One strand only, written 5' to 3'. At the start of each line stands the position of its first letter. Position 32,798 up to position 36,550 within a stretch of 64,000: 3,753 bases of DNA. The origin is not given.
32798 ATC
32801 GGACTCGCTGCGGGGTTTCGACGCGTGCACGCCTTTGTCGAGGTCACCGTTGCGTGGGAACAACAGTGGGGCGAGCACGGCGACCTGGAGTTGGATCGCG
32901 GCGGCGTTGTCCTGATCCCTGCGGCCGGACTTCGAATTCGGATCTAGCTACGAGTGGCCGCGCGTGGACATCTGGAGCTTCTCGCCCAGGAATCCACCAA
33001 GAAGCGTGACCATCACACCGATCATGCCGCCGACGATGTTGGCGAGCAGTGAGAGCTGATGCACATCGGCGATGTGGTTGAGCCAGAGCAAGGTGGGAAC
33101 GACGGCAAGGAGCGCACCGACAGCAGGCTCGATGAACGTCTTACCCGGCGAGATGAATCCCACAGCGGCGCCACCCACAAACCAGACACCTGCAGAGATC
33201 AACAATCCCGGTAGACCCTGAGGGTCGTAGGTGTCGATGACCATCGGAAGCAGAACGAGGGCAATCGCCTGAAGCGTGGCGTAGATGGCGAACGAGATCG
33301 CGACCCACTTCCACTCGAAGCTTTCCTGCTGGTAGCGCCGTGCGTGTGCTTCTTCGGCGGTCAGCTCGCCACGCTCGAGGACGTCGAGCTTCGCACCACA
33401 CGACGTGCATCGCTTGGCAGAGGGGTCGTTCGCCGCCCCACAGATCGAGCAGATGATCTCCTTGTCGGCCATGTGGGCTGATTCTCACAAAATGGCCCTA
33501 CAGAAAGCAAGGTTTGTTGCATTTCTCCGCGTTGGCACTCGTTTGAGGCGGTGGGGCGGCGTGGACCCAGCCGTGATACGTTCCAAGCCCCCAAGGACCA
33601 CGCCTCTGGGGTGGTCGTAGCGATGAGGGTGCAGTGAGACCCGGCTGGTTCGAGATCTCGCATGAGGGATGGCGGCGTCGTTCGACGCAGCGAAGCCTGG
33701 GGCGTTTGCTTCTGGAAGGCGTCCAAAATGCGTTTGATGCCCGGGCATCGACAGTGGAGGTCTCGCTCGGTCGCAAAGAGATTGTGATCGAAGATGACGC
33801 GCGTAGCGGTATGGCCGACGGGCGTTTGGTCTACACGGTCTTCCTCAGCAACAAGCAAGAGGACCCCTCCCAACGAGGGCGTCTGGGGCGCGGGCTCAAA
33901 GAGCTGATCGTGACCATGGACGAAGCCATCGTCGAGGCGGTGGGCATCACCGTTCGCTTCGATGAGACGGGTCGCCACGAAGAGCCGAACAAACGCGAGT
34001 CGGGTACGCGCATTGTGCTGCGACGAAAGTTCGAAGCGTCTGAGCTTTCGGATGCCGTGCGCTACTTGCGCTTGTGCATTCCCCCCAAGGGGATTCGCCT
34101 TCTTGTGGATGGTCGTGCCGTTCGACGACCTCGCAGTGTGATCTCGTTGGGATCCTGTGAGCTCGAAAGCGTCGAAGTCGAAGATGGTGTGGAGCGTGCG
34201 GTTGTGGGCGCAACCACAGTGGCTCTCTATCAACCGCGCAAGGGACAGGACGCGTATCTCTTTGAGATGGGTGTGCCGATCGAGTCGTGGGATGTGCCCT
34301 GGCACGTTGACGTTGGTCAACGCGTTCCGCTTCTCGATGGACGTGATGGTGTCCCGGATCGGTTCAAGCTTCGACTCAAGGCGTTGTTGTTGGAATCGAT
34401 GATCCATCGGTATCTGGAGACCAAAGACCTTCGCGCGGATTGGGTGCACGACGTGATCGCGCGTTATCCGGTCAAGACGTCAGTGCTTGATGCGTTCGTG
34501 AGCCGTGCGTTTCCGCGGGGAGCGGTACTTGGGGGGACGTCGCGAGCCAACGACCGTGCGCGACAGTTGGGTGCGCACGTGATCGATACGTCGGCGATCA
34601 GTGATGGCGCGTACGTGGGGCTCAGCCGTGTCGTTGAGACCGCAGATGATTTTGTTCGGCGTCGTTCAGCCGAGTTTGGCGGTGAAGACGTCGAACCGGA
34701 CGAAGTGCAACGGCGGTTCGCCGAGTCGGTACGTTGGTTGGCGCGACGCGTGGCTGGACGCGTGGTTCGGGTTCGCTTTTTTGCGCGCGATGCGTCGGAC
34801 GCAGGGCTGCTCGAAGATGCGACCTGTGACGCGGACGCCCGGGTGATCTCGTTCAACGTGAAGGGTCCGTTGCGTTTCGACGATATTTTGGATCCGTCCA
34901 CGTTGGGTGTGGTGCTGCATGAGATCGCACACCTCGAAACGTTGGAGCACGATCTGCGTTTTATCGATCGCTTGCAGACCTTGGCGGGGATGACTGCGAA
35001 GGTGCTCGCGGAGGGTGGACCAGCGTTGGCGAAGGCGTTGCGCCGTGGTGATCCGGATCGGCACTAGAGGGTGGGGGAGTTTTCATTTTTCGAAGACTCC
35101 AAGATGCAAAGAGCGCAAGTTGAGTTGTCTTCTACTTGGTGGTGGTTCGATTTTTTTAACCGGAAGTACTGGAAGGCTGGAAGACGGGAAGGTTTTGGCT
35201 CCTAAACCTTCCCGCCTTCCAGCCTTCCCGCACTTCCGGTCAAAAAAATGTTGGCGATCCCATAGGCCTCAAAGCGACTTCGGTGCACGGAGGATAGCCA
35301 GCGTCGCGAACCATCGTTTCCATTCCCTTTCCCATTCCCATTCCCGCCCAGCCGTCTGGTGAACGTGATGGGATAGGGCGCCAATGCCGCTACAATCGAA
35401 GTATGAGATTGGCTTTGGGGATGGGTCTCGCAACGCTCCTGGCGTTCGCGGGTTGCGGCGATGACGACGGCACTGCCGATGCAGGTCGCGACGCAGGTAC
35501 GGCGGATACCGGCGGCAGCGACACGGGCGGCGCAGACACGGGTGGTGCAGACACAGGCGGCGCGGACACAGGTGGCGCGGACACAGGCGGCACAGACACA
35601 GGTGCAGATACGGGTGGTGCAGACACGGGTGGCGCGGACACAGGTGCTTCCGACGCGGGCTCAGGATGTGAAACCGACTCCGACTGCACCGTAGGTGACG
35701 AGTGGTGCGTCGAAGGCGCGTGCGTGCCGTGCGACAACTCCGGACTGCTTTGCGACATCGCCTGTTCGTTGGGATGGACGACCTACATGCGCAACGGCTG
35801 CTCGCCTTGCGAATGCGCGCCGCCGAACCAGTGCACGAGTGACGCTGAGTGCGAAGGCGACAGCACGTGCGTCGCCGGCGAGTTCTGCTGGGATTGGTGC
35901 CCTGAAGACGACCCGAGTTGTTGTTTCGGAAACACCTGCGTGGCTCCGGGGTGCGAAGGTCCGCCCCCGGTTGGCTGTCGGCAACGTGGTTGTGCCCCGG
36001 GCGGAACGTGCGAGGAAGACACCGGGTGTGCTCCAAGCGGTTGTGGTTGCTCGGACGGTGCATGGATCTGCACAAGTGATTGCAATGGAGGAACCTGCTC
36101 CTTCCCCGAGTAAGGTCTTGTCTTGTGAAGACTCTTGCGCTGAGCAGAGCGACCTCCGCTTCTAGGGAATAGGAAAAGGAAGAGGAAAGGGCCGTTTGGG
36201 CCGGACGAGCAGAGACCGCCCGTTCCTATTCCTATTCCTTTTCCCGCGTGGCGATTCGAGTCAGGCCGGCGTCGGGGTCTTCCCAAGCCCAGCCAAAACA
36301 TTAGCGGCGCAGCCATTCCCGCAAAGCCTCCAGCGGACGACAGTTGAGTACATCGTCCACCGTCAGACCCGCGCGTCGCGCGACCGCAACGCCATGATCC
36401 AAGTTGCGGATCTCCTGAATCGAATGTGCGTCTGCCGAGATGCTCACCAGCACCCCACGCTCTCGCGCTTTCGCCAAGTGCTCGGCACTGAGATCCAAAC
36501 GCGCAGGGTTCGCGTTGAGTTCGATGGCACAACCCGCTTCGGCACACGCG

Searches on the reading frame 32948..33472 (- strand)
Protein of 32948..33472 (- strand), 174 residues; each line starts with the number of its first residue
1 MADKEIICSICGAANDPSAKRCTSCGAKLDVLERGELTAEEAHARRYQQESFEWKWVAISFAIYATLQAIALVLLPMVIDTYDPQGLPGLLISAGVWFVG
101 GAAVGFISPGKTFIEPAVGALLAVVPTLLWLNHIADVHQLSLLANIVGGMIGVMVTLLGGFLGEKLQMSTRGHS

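Call 54: search_protein_families(library=pfam, proteins=[window:32948-33472:-], max_evalue=0.01)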
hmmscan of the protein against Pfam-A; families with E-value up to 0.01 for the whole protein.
window:32948-33472:- (174 aa): 5 families
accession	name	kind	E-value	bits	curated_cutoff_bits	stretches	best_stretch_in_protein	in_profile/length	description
PF13248.11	Zn_ribbon_3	-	8.4e-06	25.5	27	1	5-29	2-26/26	zinc-ribbon domain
PF13240.11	Zn_Ribbon_1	-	3.7e-05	23.8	25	1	8-29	2-23/23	zinc-ribbon domain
PF24463.1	DUF7577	-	0.00016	21.6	28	1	6-29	3-26/27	Domain of unknown function (DUF7577)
PF12773.13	DZR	-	0.00065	20.3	27.3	1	8-30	1-23/45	Double zinc ribbon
PF00641.23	Zn_ribbon_RanBP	-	0.0065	16.2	27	1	8-27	7-26/30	Zn-finger in Ran binding protein and others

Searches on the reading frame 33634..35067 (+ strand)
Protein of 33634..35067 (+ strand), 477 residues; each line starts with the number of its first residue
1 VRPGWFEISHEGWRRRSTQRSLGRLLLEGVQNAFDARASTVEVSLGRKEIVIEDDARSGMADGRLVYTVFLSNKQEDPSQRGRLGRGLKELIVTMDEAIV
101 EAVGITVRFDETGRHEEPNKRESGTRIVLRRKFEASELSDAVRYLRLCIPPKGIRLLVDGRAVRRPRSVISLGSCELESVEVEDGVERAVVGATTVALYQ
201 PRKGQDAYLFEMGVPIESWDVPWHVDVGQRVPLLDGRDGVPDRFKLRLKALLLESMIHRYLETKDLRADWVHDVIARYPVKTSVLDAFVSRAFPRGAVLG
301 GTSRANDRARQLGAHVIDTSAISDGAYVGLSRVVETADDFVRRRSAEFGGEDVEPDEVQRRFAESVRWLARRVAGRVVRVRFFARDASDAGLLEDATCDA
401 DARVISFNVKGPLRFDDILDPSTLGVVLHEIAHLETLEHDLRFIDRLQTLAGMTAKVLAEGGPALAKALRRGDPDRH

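Call 16: search_protein_families(library=pfam, proteins=[window:33634-35067:+])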
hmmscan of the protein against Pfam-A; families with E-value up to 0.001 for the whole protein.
window:33634-35067:+ (477 aa): 2 families
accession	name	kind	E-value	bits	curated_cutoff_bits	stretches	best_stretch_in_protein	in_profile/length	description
PF13589.12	HATPase_c_3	-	5e-05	23.8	25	1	26-89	7-78/137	Histidine kinase-, DNA gyrase B-, and HSP90-like ATPase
PF02518.31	HATPase_c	-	0.00032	21.5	26.4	1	19-130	3-106/111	Histidine kinase-, DNA gyrase B-, and HSP90-like ATPase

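Call 55: search_protein_families(library=padloc, proteins=[window:33634-35067:+], max_evalue=0.01)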
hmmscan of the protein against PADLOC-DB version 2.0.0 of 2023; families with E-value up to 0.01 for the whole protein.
window:33634-35067:+ (477 aa): 1 family
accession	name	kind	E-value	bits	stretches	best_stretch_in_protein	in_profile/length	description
PDLC03968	TmtA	-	9.6e-08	28.1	1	26-91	79-147/1486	-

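Call 56: find_homologous_proteins(query=window:33634-35067:+, max_evalue=1e-30)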
Query window:33634-35067:+ (477 aa): 199 proteins with E <= 1e-30 among 8000 candidates; the best 120 are listed.
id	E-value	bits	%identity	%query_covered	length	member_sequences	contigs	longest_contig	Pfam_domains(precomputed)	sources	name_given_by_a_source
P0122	0.0e+0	1023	97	100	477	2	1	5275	-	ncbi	-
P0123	5.3e-285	964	91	100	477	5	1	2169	PF02518.32,PF13589.13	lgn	-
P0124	1.3e-248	844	79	99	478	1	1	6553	-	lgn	-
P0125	5.5e-245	832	79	99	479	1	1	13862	-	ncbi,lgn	ncbi:MAG: ATP-binding protein [Myxococcota bacterium]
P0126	1.1e-228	778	75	99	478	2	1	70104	PF02518.32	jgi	-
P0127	2.7e-226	770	73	100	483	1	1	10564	-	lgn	-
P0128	5.5e-226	769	74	99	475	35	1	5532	-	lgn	-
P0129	5.8e-226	769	74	99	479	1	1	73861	-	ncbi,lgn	-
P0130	4.6e-225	766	72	100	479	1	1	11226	-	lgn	-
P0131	1.6e-220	751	73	99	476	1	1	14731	-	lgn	-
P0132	7.1e-220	749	73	99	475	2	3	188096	-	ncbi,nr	ncbi:MAG: sensor histidine kinase [Sandaracinus sp.]|nr:sensor histidine kinase [Sandaracinus sp.] M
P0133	1.3e-218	745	71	99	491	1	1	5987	-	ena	-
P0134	6.8e-218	743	70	97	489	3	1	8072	-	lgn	-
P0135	6.9e-217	739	71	99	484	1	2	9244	PF13589.13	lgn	-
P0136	7.3e-217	739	71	98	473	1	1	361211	-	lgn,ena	-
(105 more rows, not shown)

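Call 57: find_encoding_contigs(protein=P0122, flank=10000, max_places=3)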
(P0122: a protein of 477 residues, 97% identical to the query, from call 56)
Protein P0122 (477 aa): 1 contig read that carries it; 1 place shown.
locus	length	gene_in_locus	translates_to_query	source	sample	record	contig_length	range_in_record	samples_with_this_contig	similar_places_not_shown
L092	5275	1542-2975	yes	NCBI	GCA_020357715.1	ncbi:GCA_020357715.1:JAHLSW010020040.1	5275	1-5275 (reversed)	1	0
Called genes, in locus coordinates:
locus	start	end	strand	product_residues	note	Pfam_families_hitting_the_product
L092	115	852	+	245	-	-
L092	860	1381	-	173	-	PF13248:Zn_ribbon_3 (weak), PF13240:Zn_Ribbon_1 (faint)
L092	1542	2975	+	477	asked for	-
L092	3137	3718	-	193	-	PF13857:Ank_5 (faint), PF00023:Ank (faint), PF13606:Ank_3 (faint), PF13637:Ank_4 (faint), PF12796:Ank_2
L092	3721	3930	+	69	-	-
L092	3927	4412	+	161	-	-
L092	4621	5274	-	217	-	?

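Call 58: find_encoding_contigs(protein=P0123, flank=10000, max_places=5)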
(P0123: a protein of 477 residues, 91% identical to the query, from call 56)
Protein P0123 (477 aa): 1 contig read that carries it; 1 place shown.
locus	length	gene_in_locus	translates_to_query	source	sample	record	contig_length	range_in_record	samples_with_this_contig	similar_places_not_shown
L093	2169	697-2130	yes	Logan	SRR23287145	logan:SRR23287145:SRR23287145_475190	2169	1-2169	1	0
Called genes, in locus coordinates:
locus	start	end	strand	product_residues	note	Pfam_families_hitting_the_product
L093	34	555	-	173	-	-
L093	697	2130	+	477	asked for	PF02518:HATPase_c (weak), PF13589:HATPase_c_3 (weak)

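Call 59: find_encoding_contigs(protein=P0125, flank=10000, max_places=3)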
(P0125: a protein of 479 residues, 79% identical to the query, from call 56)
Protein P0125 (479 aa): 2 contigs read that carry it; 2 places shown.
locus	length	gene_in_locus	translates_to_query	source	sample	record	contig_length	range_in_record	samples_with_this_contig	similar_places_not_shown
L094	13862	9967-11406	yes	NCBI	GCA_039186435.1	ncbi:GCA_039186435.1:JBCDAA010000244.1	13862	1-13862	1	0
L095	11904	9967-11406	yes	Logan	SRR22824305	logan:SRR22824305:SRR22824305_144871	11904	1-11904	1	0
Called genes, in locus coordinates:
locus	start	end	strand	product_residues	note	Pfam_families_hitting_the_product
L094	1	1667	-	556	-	PF01483:P_proprotein (weak)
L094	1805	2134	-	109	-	-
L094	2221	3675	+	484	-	-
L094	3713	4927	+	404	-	PF12799:LRR_4 (faint), PF13516:LRR_6 (faint), PF24758:LRR_At5g56370 (faint)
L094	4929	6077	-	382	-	-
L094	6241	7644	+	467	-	PF00919:UPF0004, PF04055:Radical_SAM, PF18693:TRAM_2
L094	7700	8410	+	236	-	-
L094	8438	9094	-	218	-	-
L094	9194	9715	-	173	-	-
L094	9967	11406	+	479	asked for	-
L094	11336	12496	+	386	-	PF00756:Esterase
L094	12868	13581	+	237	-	PF12895:ANAPC3 (faint), PF13428:TPR_14 (faint), PF13432:TPR_16 (weak), PF14559:TPR_19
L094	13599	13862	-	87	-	PF14520:HHH_5 (faint), PF00633:HHH (faint), PF12836:HHH_3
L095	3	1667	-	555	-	?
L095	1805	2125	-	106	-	-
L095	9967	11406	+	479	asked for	-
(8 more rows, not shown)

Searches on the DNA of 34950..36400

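Call 73: search_rna_families(source=window, start=34950, end=36400, threshold=evalue, max_evalue=1)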
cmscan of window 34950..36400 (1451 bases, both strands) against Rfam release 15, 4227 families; matches with E-value up to 1: 21.
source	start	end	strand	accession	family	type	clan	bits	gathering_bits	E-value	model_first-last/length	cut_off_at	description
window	35157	35242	-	RF00891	mir-671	Gene; miRNA;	-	47.3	65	8.2e-07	1-84/84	no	mir-671 microRNA precursor family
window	35163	35236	-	RF03964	mir-H1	Gene; miRNA;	-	42.4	97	2.7e-05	1-85/85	no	mir-H1 microRNA precursor family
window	35162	35237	+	RF03964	mir-H1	Gene; miRNA;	-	40.2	97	8.2e-05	1-85/85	no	mir-H1 microRNA precursor family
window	35157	35242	+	RF00891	mir-671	Gene; miRNA;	-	37.1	65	0.00022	1-84/84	no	mir-671 microRNA precursor family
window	35159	35240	+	RF03371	mir-4788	Gene; miRNA;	-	36.7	91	6.7e-05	1-80/80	no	mir-4788 microRNA precursor family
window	35153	35245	-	RF04164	MIR1507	Gene; miRNA;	-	33.5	73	1.5e-05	1-107/107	no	MIR1507 microRNA precursor family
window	35160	35239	+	RF03992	mir-6302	Gene; miRNA;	-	31.9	90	0.00015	1-79/79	no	mir-6302 microRNA precursor family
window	35154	35246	+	RF04164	MIR1507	Gene; miRNA;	-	31.3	73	7.3e-05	1-107/107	no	MIR1507 microRNA precursor family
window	35149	35248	-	RF03329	mir-4743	Gene; miRNA;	-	29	72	0.0011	1-101/101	no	mir-4743 microRNA precursor family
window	35165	35233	-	RF03778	mir-483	Gene; miRNA;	-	28.4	60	0.011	1-75/75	no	mir-483 microRNA precursor family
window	35166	35234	+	RF03778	mir-483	Gene; miRNA;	-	27.8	60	0.015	1-75/75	no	mir-483 microRNA precursor family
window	35159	35240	-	RF03405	mir-3200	Gene; miRNA;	-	25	79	0.14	1-92/92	no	mir-3200 microRNA precursor family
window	35164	35234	-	RF04289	mir-3596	Gene; miRNA;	CL00148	24.8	96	0.05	1-82/82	no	mir-3596 microRNA precursor family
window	35158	35241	+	RF03405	mir-3200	Gene; miRNA;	-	23.7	79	0.28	1-92/92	no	mir-3200 microRNA precursor family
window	35165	35235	+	RF04289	mir-3596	Gene; miRNA;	CL00148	23.6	96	0.1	1-82/82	no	mir-3596 microRNA precursor family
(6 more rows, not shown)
